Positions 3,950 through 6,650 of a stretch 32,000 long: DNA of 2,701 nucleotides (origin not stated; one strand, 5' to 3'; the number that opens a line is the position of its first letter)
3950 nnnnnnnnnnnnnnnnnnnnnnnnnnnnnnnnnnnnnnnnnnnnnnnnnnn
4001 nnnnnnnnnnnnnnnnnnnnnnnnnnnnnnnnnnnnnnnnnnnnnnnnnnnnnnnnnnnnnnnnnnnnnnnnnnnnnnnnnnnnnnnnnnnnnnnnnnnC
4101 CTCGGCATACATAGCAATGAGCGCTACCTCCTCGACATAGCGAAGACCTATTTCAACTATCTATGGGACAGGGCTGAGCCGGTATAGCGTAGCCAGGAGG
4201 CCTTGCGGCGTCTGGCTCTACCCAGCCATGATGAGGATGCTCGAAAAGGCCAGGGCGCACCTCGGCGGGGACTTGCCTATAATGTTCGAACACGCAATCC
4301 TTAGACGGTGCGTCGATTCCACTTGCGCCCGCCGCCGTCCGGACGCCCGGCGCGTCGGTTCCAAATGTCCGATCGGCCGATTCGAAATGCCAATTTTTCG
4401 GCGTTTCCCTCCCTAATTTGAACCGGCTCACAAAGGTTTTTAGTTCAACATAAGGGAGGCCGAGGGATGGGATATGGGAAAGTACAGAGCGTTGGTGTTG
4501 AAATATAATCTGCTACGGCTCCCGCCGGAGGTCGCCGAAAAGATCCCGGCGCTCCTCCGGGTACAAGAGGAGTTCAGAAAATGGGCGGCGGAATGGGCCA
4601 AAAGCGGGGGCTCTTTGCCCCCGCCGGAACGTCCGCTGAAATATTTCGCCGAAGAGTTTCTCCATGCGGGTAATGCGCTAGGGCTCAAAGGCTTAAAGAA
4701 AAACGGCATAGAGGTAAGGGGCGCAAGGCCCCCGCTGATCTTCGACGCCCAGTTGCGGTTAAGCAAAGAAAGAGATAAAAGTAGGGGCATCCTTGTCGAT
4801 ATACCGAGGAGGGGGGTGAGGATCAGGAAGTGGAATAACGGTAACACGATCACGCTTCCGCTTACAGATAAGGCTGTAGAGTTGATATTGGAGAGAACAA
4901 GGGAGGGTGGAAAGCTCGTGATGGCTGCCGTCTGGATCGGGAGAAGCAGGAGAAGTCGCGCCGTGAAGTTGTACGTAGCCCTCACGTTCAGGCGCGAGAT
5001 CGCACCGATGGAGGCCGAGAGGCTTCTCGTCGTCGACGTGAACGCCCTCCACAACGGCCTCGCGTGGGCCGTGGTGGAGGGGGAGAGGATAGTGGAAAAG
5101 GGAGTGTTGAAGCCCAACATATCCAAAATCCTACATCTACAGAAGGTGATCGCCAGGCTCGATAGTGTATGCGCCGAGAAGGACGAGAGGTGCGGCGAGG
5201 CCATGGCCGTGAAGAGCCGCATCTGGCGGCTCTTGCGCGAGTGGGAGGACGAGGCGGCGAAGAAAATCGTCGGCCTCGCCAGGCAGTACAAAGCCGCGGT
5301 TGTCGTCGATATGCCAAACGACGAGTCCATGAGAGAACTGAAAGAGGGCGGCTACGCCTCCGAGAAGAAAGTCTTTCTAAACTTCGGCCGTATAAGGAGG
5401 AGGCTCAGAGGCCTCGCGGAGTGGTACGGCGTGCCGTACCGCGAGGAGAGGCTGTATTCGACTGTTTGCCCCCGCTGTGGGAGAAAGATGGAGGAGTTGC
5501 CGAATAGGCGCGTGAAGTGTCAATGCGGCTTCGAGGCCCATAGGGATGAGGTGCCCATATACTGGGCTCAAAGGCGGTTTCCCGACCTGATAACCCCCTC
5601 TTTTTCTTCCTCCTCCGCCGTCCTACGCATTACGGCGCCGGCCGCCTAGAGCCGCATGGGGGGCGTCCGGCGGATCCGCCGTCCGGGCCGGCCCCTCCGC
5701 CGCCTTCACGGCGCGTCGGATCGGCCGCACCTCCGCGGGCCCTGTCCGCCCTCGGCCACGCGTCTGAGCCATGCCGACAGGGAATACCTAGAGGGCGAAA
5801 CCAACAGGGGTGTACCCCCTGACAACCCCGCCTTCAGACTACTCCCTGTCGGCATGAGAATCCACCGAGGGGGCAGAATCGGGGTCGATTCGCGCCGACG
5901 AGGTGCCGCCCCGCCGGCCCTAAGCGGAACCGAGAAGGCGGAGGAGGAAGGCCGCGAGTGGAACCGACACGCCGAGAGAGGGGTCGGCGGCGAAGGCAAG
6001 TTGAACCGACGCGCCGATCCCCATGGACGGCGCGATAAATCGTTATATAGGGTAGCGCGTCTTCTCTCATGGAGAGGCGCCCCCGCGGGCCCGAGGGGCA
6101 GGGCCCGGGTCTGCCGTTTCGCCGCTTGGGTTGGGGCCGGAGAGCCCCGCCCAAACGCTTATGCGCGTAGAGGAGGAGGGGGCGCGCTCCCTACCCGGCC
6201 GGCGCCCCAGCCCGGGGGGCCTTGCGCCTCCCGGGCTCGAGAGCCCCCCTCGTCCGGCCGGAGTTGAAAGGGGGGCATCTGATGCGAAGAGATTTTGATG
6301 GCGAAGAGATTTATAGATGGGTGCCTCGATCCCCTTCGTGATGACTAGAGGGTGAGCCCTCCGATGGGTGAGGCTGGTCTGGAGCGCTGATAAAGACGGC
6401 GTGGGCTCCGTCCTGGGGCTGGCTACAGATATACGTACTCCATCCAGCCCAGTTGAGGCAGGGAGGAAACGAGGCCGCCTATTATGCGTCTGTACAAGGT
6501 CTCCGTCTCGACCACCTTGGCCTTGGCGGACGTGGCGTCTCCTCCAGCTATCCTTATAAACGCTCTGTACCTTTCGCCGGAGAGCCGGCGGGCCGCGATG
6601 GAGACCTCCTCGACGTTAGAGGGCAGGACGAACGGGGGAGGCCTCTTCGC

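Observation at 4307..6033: A ~35-45 bp GC-rich module is repeated at least five times, in both orientations, bracketing tnpB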

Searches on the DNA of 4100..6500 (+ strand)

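Call 31: search_rna_families(source=window, start=4100, end=6500, threshold=evalue, max_evalue=10)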
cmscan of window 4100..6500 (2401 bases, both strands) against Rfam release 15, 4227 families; matches with E-value up to 10: 10.
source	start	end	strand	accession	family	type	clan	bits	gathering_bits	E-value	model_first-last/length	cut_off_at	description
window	4176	4227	-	RF02940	COG3860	Cis-reg;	-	19.2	42.5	0.23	1-54/54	no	COG3860 RNA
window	5771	5856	-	RF03340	mir-6511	Gene; miRNA;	-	18.9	87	7.3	1-67/67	no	mir-6511 microRNA precursor family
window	6334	6392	+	RF01133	sR3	Gene; snRNA; snoRNA; CD-box;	-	18.3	41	0.093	1-55/55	no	Small nucleolar RNA sR3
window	6375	6419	+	RF01690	Bacillaceae-1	Gene; sRNA;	-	18.2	35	3.5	1-67/67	no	Bacillaceae-1 RNA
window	6339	6392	+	RF01138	sR23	Gene; snRNA; snoRNA; CD-box;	-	17.1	45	0.29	1-54/54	no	Small nucleolar RNA sR23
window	6337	6398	+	RF01276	sR53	Gene; snRNA; snoRNA; CD-box;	-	16.9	49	0.71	1-60/60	no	Small nucleolar RNA sR53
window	5131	5279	-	RF02193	TCL6_3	Gene; lncRNA;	-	16.1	40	2.1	1-139/139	no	T-cell leukemia/lymphoma 6 conserved region 3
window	4392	4428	-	RF01550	TB8Cs3H1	Gene; snRNA; snoRNA; HACA-box;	-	15.6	45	6.4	1-63/63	no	Trypanosomatid snoRNA TB8Cs3H1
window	5798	5865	-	RF01134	sR30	Gene; snRNA; snoRNA; CD-box;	-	14.9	38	1.2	1-57/57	no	Small nucleolar RNA sR30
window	6274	6361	+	RF01497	ALIL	Cis-reg;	-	11.7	50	6.5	1-117/117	no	ALIL pseudoknot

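Call 86: build_rna_model(alignment_id=A4, structure=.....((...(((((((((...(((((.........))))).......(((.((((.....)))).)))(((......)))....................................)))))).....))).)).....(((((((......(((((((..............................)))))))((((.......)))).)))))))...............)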
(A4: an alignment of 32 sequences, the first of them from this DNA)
Model R1 built from alignment A4 (32 sequences, 234 columns); structure: as given.
model positions 208; base pairs 44; branch points 4; effective number of sequences 1.5; information 0.59 bits per position. Calibrated on 0.2 Mb of random sequence (short: E-values are rough).
structure used (alignment columns):
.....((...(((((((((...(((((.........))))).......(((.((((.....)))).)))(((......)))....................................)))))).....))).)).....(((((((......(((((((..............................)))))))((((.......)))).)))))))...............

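Call 87: search_with_rna_model(model_id=R1, sources=[window, L001, L002, L003, L004, L005, L006, L015, L019, L020, L021, L031, L032, L033, L034, L038, L049, L052, L056, L060, L062, L064, L065, L067, L068, L070, L072, L075, L076, L078, L081, L082, L083, L084, L085, L086, L087, L088, L090, L091, L059, L061, L063], max_evalue=0.01)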
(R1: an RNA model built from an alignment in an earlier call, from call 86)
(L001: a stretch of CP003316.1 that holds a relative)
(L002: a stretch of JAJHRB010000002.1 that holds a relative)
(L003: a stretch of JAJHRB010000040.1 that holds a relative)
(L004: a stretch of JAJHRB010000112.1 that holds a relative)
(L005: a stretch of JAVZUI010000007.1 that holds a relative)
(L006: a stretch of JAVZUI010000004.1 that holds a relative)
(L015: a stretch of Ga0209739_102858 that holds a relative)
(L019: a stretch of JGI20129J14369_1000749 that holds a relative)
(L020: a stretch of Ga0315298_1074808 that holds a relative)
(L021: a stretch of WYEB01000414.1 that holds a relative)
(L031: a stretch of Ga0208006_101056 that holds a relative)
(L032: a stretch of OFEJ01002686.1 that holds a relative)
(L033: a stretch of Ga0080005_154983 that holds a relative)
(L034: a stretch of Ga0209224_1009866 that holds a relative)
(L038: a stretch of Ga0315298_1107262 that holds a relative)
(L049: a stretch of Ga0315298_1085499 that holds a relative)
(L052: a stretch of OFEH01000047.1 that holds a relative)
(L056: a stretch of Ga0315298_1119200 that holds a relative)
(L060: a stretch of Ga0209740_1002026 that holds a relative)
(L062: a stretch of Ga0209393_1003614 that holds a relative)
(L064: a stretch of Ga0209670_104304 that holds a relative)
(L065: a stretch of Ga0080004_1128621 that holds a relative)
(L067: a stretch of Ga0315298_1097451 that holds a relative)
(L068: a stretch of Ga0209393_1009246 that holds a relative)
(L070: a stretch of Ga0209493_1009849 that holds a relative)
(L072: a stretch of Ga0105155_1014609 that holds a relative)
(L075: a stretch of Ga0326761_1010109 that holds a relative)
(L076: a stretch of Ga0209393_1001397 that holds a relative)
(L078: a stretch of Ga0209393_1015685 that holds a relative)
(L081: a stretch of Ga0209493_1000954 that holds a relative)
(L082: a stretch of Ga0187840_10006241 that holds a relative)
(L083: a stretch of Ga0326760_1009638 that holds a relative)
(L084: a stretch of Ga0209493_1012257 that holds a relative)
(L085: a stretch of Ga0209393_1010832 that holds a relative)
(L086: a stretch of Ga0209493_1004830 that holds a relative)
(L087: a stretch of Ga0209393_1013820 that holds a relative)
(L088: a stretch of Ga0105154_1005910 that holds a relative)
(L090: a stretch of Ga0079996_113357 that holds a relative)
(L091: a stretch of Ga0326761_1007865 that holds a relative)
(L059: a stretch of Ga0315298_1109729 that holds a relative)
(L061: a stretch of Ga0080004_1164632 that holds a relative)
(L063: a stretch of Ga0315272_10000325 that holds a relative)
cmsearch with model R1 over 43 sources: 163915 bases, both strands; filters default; matches with E-value up to 0.01: 21.
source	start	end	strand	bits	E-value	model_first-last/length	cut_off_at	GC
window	6066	6274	+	194.6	7.2e-42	1-208/208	no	0.77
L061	1284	1484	+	150.2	6e-32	1-208/208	no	0.8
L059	1396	1596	+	148.5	1.4e-31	1-208/208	no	0.8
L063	514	704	-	118.6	6.5e-25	1-208/208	no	0.73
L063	233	383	+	80.2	2.5e-16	1-208/208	no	0.68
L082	1481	1613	+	59.7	9.5e-12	1-133/208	3'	0.83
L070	2059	2159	+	57.2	3.3e-11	1-208/208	no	0.78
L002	3674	3870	+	54.1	1.7e-10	1-208/208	no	0.8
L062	1999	2105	+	52.3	4.1e-10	1-208/208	no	0.8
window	24425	24581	-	51.8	5.3e-10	1-208/208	no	0.75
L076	1790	1892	+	46.4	8.5e-09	1-208/208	no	0.78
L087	1419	1610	+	41.3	1.2e-07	1-208/208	no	0.79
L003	798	891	+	39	3.9e-07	1-208/208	no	0.74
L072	1680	1769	+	38.9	4.1e-07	1-208/208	no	0.82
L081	1465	1555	+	38.7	4.5e-07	1-208/208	no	0.84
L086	3265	3353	+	37.5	8.5e-07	1-208/208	no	0.84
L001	4143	4236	+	36.6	1.3e-06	1-208/208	no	0.78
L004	736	890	+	30.8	2.6e-05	1-208/208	no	0.73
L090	3253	3345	+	30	4e-05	1-208/208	no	0.81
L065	3247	3354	+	27.5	0.00014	1-208/208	no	0.81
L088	1482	1619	+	20.6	0.0049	1-208/208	no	0.76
